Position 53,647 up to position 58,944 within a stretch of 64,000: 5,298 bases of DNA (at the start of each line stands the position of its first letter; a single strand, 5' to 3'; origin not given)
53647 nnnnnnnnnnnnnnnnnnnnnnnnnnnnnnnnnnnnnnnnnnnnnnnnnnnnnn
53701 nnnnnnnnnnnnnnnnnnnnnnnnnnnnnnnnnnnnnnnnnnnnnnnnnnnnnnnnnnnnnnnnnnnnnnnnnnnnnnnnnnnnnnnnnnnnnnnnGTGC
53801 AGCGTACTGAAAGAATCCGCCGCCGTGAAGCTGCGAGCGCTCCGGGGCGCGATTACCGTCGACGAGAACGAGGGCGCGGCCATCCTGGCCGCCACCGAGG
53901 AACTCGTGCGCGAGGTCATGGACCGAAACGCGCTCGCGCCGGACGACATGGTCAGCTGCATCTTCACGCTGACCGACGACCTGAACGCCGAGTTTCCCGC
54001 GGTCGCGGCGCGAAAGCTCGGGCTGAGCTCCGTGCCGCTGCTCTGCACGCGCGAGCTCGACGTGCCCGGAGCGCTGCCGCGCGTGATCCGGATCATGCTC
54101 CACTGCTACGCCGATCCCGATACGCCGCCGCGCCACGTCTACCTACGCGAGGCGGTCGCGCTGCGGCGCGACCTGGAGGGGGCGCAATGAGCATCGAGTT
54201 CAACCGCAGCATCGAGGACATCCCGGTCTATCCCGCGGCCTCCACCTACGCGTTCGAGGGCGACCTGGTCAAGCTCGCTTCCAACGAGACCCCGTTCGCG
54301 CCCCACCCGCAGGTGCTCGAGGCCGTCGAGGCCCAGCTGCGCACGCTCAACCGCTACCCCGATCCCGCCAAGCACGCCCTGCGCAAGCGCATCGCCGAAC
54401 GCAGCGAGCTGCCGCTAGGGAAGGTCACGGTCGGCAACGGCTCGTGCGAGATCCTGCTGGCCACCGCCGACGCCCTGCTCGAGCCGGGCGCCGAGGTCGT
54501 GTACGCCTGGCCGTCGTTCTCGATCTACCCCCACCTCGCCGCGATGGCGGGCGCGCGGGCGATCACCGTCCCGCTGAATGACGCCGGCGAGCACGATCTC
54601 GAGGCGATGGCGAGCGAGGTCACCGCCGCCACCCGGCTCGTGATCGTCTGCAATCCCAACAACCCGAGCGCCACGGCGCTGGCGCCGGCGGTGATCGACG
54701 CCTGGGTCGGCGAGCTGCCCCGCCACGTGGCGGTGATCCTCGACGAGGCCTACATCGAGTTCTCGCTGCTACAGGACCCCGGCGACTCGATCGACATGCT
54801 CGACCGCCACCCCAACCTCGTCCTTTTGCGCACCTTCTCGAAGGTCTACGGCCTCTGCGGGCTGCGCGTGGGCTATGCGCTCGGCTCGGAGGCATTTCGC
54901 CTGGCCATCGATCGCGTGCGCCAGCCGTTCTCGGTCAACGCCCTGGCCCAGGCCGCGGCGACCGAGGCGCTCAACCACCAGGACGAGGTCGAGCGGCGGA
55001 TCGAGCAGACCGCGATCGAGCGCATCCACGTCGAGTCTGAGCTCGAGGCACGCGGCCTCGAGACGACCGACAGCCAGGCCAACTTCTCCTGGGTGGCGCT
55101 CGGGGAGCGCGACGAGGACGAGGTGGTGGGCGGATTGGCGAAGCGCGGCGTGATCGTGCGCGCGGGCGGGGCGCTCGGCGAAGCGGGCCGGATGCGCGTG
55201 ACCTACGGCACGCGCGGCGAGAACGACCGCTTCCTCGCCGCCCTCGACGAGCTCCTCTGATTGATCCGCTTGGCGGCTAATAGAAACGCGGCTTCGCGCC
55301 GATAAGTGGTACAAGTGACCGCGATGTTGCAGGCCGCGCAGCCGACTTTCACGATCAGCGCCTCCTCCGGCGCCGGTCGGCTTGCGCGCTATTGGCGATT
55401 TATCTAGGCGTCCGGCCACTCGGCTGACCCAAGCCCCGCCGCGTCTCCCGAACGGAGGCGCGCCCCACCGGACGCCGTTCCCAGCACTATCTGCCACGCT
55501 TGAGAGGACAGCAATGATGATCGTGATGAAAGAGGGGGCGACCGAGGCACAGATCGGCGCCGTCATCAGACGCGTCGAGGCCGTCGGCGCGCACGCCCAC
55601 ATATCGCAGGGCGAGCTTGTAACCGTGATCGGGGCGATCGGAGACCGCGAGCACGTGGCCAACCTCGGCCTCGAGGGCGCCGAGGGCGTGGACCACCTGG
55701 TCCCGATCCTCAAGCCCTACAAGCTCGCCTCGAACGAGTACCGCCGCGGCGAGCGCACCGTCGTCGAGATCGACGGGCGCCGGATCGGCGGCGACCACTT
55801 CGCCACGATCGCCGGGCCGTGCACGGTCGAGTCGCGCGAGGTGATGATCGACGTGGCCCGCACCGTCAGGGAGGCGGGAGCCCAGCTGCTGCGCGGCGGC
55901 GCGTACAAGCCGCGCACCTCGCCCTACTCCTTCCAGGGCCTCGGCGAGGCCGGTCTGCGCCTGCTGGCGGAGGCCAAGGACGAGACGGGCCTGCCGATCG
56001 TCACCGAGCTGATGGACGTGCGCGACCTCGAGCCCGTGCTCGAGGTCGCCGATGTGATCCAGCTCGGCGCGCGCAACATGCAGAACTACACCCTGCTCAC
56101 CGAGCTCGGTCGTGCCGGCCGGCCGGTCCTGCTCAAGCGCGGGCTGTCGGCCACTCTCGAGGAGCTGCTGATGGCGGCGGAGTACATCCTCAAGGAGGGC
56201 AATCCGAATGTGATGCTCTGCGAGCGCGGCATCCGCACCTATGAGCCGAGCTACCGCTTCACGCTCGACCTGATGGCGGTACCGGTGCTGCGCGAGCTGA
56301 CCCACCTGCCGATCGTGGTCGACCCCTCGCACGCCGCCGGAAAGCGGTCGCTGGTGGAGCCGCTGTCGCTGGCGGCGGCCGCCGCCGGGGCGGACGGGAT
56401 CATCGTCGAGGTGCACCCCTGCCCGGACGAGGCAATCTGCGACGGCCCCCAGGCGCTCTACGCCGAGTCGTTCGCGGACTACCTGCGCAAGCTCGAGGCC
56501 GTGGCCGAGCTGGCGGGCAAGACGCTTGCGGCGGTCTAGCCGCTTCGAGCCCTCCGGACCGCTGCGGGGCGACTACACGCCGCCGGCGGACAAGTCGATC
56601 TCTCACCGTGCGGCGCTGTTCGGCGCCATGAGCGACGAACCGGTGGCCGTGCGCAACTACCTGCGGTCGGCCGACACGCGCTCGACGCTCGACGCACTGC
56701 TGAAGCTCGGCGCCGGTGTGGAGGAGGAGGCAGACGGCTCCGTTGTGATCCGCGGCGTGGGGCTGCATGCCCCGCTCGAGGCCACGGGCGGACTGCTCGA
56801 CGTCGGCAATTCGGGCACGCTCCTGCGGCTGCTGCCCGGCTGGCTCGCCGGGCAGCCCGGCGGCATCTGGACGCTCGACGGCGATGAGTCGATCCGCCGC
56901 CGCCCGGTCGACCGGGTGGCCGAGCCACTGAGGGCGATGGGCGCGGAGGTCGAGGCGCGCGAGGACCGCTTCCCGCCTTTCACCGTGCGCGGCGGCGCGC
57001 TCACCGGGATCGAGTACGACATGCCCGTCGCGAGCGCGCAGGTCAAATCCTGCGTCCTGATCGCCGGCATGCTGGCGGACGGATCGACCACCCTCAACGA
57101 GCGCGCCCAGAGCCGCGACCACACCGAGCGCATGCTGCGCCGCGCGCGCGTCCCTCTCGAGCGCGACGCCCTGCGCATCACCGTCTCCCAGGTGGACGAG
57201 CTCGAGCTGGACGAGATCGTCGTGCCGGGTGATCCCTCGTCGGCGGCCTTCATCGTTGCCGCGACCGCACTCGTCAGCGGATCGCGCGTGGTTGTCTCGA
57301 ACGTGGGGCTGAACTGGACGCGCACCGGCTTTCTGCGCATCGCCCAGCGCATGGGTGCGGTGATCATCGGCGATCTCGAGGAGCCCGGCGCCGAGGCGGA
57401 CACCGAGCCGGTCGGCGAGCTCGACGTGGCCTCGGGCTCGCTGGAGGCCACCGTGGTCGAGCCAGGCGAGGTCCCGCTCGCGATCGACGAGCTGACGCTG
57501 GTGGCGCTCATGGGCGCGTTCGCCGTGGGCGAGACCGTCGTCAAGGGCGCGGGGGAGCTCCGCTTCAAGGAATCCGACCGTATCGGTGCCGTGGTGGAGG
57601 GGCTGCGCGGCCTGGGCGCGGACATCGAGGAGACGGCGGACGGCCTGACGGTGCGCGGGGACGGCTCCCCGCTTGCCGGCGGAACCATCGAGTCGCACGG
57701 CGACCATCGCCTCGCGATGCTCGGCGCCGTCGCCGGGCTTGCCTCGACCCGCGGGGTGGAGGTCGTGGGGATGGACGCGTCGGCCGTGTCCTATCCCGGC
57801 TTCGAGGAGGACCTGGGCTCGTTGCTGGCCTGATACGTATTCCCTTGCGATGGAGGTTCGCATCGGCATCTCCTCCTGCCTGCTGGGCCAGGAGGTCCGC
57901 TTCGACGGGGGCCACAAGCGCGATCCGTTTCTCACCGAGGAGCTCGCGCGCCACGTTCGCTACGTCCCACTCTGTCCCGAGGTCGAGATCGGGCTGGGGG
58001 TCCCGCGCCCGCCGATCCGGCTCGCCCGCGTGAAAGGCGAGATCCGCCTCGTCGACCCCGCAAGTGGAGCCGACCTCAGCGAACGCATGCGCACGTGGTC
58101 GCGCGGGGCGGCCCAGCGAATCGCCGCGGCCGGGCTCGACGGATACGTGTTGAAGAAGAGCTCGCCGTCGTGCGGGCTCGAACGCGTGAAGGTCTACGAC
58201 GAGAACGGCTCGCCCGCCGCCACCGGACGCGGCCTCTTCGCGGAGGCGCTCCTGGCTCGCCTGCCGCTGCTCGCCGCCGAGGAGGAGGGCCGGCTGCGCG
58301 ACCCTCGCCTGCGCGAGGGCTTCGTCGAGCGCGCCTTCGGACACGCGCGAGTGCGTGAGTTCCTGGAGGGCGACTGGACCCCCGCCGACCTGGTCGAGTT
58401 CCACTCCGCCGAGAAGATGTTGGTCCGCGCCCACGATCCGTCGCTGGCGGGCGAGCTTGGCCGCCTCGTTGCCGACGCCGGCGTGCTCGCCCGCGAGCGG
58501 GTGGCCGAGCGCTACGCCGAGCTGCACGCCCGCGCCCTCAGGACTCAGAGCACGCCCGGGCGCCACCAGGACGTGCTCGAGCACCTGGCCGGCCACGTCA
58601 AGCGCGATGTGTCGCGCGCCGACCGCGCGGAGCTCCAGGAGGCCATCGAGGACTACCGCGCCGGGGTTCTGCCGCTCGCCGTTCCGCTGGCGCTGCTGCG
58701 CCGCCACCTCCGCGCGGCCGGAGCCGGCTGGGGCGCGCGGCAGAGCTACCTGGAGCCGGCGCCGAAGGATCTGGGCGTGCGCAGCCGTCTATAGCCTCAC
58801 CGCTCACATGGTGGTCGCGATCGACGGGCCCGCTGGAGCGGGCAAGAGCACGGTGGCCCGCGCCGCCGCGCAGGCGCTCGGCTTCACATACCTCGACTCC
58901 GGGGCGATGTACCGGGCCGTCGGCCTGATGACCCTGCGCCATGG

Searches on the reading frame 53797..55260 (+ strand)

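Call 74: search_protein_families(library=pfam, proteins=[window:53797-55260:+], max_evalue=0.001)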
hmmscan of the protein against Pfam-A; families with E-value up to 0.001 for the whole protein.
window:53797-55260:+ (487 aa): 1 family
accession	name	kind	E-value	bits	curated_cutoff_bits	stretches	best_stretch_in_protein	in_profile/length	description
PF00155.27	Aminotran_1_2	-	2.2e-53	182.2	19.7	1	156-483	2-361/361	Aminotransferase class I and II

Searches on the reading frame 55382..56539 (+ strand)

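Call 74: search_protein_families(library=pfam, proteins=[window:55382-56539:+], max_evalue=0.001)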
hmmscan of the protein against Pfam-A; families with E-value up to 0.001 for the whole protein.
window:55382-56539:+ (385 aa): 3 families
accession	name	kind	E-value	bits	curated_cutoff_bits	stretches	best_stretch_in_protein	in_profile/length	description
PF00793.26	DAHP_synth_1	-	1.1e-75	254.5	25.5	1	132-372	9-262/270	DAHP synthetase I family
PF18152.6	DAHP_snth_FXD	-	2.8e-18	65.9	27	1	45-111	1-67/67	DAHP synthase ferredoxin-like domain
PF03102.20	NeuB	-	7.9e-05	22.7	22.1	1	188-374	54-232/241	NeuB family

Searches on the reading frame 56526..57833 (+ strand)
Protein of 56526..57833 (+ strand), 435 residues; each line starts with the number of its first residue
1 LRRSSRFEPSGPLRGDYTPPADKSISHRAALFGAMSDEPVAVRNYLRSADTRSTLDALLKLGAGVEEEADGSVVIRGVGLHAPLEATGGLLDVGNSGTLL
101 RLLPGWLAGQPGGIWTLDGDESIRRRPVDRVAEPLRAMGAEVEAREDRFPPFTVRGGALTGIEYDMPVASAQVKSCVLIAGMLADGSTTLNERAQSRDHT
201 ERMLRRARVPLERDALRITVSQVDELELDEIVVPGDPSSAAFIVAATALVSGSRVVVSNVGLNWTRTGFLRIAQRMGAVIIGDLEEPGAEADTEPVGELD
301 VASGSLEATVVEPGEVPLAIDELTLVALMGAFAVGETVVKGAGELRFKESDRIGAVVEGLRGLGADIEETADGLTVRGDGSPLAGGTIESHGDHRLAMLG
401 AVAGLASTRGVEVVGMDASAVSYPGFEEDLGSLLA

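Call 74: search_protein_families(library=pfam, proteins=[window:56526-57833:+], max_evalue=0.001)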
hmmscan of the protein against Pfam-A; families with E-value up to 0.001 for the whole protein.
window:56526-57833:+ (435 aa): 1 family
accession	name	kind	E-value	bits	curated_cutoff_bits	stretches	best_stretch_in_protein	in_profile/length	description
PF00275.25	EPSP_synthase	-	2.2e-100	336.8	22.8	1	9-430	3-417/417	EPSP synthase (3-phosphoshikimate 1-carboxyvinyltransferase)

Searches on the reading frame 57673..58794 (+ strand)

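Call 74: search_protein_families(library=pfam, proteins=[window:57673-58794:+], max_evalue=0.001)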
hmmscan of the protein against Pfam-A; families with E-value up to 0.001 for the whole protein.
window:57673-58794:+ (373 aa): 2 families
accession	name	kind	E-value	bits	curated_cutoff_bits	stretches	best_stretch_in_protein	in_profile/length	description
PF04463.17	2-thiour_desulf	-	2.5e-40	138.2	34.7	1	64-205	1-141/141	2-thiouracil desulfurase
PF08349.16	DUF1722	-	7.1e-27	94.4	22.5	1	248-364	1-117/117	Protein of unknown function (DUF1722)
